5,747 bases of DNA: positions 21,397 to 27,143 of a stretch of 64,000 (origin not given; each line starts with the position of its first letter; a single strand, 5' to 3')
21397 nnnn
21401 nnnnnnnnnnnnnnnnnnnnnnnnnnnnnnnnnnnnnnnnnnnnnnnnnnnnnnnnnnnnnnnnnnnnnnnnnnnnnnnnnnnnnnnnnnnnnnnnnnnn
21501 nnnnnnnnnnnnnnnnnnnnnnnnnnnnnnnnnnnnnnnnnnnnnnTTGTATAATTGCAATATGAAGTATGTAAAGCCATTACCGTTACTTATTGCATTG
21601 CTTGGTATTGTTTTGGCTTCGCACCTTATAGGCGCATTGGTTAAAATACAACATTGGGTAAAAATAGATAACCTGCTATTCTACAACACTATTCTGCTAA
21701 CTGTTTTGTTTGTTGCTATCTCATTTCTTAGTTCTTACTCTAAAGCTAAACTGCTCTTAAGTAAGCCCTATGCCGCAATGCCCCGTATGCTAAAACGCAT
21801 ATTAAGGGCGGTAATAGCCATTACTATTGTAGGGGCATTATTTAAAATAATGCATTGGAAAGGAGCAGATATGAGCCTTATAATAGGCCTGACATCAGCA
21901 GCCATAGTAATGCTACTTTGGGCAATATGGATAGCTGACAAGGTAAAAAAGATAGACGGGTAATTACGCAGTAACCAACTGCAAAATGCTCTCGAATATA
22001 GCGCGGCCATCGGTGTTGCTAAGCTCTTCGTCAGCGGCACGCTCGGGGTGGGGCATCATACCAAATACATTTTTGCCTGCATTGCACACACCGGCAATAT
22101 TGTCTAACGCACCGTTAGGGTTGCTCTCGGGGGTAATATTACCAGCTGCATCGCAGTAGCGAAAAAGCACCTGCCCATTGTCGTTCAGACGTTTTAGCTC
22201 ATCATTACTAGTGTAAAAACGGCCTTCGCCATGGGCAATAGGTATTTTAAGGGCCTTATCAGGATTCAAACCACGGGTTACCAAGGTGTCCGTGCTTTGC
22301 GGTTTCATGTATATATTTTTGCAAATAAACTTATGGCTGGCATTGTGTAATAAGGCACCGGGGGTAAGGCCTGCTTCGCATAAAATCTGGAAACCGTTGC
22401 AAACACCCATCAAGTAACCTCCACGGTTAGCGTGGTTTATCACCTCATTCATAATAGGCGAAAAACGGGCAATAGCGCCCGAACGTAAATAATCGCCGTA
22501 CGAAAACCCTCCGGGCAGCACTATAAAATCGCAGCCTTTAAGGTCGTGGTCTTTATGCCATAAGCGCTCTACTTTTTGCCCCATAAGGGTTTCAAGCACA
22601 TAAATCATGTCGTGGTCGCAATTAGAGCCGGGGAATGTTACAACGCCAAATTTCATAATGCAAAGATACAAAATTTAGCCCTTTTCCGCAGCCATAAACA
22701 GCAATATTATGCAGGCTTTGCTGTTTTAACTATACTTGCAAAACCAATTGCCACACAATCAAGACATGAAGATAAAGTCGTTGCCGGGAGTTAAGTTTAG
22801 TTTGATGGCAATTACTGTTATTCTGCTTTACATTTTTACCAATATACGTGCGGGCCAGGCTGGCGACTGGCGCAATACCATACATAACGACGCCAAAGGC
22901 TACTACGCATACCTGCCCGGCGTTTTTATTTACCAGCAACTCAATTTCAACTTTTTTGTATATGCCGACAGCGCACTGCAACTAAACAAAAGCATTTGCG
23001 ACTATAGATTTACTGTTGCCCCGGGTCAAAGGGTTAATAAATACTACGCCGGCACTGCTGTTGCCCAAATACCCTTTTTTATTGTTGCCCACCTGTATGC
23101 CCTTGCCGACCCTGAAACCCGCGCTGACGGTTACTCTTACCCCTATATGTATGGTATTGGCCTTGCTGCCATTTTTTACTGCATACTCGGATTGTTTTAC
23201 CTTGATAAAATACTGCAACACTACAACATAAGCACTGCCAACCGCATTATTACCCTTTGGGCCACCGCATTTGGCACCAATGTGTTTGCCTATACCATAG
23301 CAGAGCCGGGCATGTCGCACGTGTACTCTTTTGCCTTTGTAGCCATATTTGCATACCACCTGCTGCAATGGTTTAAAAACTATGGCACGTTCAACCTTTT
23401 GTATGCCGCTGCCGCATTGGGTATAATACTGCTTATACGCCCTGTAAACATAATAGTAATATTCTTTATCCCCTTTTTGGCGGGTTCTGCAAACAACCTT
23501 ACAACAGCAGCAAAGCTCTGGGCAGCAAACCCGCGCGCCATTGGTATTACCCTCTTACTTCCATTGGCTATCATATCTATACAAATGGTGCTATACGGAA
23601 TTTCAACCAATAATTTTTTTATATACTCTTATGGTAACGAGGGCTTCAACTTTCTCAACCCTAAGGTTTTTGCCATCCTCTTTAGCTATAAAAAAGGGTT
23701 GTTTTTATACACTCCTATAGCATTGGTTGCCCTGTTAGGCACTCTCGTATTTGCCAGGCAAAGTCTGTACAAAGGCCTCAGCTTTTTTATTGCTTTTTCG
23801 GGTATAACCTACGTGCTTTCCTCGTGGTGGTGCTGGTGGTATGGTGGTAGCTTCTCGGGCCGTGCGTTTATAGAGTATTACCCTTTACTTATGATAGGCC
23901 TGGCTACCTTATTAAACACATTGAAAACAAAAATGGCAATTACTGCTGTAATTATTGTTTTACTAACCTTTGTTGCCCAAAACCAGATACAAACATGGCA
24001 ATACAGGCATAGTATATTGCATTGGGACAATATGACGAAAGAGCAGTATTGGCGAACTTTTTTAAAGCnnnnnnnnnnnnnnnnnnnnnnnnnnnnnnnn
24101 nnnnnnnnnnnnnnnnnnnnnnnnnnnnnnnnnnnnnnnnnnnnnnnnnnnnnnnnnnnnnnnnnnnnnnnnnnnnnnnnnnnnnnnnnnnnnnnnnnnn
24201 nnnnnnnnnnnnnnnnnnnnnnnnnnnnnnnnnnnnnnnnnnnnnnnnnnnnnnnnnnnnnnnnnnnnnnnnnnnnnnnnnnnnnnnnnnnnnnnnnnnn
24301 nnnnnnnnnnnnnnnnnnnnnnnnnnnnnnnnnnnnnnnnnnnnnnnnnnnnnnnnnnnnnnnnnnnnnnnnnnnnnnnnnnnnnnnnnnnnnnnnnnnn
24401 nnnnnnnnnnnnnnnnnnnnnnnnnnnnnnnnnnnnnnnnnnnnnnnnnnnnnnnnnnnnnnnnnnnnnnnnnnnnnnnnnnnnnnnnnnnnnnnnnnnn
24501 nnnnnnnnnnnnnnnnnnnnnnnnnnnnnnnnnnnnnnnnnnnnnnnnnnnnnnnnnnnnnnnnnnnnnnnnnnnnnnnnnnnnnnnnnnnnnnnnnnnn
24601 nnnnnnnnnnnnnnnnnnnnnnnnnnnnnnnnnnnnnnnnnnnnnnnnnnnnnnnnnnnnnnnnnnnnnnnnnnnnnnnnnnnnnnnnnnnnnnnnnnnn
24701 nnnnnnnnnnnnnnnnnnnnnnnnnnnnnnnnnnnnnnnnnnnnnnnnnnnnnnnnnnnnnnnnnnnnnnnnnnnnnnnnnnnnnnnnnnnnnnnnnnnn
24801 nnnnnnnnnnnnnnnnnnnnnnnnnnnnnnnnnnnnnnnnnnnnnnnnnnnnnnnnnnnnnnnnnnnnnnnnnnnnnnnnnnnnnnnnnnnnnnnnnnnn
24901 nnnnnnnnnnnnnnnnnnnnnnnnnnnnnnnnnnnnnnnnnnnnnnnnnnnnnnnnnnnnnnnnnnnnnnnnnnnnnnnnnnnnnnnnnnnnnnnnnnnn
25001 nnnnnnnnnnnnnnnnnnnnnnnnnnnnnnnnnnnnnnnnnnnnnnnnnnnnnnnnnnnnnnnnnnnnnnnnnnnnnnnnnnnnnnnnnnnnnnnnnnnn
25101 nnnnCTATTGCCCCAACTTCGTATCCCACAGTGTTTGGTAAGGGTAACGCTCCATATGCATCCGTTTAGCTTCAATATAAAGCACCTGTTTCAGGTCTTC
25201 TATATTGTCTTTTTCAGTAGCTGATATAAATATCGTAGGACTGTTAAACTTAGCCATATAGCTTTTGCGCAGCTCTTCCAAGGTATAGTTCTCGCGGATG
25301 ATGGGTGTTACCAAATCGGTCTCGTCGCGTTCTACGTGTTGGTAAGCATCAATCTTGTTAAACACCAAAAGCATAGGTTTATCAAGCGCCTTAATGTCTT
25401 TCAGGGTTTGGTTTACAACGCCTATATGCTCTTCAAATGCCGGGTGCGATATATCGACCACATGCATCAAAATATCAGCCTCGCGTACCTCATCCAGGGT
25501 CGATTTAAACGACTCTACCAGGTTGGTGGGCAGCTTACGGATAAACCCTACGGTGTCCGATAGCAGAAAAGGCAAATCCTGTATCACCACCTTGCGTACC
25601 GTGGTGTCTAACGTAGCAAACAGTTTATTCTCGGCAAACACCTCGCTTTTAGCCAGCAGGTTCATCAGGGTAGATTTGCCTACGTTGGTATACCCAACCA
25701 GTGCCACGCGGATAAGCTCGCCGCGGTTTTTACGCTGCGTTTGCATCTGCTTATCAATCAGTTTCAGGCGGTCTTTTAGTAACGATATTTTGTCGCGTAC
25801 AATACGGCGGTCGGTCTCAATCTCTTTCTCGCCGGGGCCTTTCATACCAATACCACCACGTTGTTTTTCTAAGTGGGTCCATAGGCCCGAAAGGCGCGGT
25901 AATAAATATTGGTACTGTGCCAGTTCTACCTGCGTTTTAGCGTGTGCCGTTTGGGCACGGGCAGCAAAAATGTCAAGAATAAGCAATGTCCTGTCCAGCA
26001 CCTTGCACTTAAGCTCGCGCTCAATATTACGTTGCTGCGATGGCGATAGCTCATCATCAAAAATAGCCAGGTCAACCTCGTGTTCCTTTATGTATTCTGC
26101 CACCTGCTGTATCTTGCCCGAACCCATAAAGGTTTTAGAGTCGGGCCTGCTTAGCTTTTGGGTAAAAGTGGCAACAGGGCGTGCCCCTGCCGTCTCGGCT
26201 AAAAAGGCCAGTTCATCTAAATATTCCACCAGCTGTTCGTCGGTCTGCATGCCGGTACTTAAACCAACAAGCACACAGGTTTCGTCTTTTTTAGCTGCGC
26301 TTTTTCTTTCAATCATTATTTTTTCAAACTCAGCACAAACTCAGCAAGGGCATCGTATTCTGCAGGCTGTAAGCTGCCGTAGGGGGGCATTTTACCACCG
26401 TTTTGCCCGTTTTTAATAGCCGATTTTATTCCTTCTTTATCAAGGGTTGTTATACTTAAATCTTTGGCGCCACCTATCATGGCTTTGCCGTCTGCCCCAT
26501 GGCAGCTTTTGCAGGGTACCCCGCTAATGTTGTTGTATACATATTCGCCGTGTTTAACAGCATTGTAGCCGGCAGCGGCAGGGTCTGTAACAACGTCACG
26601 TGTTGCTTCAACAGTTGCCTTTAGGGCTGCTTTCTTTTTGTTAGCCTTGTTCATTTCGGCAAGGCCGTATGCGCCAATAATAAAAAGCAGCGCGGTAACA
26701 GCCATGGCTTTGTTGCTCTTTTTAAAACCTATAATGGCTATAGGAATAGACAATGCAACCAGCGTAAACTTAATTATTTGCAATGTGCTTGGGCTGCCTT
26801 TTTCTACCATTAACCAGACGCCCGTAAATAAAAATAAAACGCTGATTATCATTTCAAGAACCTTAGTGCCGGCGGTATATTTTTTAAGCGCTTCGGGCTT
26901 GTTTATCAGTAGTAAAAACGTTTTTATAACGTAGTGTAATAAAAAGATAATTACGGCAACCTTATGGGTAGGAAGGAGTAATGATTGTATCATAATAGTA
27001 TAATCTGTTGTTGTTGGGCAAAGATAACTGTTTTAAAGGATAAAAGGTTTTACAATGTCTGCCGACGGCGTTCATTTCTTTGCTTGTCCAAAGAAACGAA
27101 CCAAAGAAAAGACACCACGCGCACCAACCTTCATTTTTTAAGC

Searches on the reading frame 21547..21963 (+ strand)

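Call 51: search_protein_families(library=pfam, proteins=[window:21547-21963:+])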
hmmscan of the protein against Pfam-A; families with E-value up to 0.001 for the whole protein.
window:21547-21963:+ (138 aa): 1 family
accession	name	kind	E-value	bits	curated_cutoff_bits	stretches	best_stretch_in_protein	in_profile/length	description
PF22827.1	GldL_N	-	1.1e-13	51.5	24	1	91-127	7-43/62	GldL N-terminal domain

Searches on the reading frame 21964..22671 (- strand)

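Call 52: search_protein_families(library=pfam, proteins=[window:21964-22671:-])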
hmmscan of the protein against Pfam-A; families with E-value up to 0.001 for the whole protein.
window:21964-22671:- (235 aa): 3 families
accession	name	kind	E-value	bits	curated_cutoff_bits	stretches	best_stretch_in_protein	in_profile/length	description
PF13507.12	GATase_5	-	5.5e-44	150.6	27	1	9-217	5-234/260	CobB/CobQ-like glutamine amidotransferase domain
PF07685.20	GATase_3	-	6e-09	36.2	27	1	25-100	18-91/196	CobB/CobQ-like glutamine amidotransferase domain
PF01965.30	DJ-1_PfpI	-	0.00063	20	26.6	1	44-105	59-115/165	DJ-1/PfpI family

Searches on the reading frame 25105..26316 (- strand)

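Call 52: search_protein_families(library=pfam, proteins=[window:25105-26316:-])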
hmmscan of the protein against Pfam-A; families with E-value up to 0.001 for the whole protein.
window:25105-26316:- (403 aa): 8 families
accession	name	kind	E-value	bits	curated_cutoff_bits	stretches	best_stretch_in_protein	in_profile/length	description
PF13167.11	GTP-bdg_N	-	2.5e-35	121.3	25.4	1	31-118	2-89/89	GTP-binding GTPase N-terminal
PF16360.10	GTP-bdg_M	-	1.6e-30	105.9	29.5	1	120-198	1-79/79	GTP-binding GTPase Middle Region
PF01926.29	MMR_HSR1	-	1.6e-22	80.2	21.9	1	203-321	1-113/113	50S ribosome-binding GTPase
PF02421.24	FeoB_N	-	8.4e-07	29.1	27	1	203-327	2-120/156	Ferrous iron transport protein B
PF03193.22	RsgA_GTPase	-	1.1e-05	25.8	30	0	204-237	109-142/174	RsgA GTPase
PF00025.27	Arf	-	1.6e-05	24.9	22.3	1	199-333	12-136/174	ADP-ribosylation factor family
PF00009.33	GTP_EFTU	-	2.8e-05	24.2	26.5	0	277-379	90-182/188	Elongation factor Tu GTP binding domain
PF00071.28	Ras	-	6.8e-05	22.9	21.6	1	204-375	2-152/162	Ras family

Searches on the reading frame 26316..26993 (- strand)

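Call 52: search_protein_families(library=pfam, proteins=[window:26316-26993:-])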
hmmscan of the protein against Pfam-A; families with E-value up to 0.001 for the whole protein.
window:26316-26993:- (225 aa): 2 families
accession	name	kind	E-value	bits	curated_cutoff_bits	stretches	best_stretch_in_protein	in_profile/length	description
PF13442.11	Cytochrome_CBB3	-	2.4e-11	44.3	27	1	145-220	2-68/68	Cytochrome C oxidase, cbb3-type, subunit III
PF00034.26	Cytochrom_C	-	1.3e-05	26.8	21.3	1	160-224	11-90/90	Cytochrome c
